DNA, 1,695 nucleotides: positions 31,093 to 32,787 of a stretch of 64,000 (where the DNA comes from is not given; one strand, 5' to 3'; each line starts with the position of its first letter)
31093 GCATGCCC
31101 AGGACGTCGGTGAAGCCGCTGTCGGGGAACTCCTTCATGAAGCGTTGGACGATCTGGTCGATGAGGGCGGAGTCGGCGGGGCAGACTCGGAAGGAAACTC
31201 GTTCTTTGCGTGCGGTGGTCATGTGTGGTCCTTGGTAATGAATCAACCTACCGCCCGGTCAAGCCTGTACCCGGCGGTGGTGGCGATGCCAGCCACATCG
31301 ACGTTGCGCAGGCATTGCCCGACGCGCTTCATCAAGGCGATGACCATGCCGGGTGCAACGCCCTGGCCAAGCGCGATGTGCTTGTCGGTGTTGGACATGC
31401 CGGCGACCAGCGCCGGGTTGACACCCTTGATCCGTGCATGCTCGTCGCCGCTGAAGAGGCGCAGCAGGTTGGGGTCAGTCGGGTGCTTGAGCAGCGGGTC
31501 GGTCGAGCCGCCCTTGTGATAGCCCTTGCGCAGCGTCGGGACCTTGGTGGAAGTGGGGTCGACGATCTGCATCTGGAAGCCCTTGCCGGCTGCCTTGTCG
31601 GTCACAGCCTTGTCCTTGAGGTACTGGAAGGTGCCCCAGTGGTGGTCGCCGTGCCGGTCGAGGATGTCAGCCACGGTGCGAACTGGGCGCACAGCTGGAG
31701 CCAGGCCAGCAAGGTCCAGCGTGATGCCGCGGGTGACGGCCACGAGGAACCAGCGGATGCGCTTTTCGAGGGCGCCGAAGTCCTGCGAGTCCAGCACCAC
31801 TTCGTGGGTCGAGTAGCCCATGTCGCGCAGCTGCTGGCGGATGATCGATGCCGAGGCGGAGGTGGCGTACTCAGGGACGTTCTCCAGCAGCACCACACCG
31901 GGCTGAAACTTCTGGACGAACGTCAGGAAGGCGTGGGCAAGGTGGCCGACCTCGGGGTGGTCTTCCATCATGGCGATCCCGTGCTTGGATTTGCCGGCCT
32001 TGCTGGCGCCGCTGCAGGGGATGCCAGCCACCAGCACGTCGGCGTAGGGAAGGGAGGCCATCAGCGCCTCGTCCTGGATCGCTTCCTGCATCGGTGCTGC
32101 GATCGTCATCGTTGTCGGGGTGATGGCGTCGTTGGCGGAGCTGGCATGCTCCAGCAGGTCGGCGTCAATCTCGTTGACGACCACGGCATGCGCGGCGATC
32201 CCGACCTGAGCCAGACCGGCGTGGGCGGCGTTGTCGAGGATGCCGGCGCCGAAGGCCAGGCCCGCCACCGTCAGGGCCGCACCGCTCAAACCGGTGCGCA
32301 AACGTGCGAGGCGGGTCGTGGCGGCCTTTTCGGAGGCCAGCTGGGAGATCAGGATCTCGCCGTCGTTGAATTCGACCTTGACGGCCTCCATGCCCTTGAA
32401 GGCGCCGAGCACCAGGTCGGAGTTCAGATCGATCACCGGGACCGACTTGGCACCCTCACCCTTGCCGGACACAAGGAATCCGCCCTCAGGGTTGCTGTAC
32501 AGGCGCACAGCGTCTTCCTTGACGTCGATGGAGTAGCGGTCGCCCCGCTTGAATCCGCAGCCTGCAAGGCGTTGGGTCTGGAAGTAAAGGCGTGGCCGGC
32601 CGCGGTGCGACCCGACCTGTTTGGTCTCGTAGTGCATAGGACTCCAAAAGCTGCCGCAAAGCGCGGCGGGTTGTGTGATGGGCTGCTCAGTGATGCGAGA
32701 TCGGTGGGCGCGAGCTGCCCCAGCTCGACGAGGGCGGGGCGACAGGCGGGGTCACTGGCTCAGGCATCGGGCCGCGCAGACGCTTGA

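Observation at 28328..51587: Ten covarying pentaloop hairpins at fixed distance upstream of early-gene GGAG sites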

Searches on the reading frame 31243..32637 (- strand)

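Call 6: search_protein_families(library=phrogs, proteins=[window:31243-32637:-], max_evalue=0.00001)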
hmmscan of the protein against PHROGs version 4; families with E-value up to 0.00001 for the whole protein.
window:31243-32637:- (464 aa): 2 families
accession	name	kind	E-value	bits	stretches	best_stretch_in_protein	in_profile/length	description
phrog_116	-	other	1.2e-27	97.6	1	164-443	240-493/779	DNA methyltransferase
phrog_363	-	other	4.2e-17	63.3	1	196-438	113-311/327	DNA methyltransferase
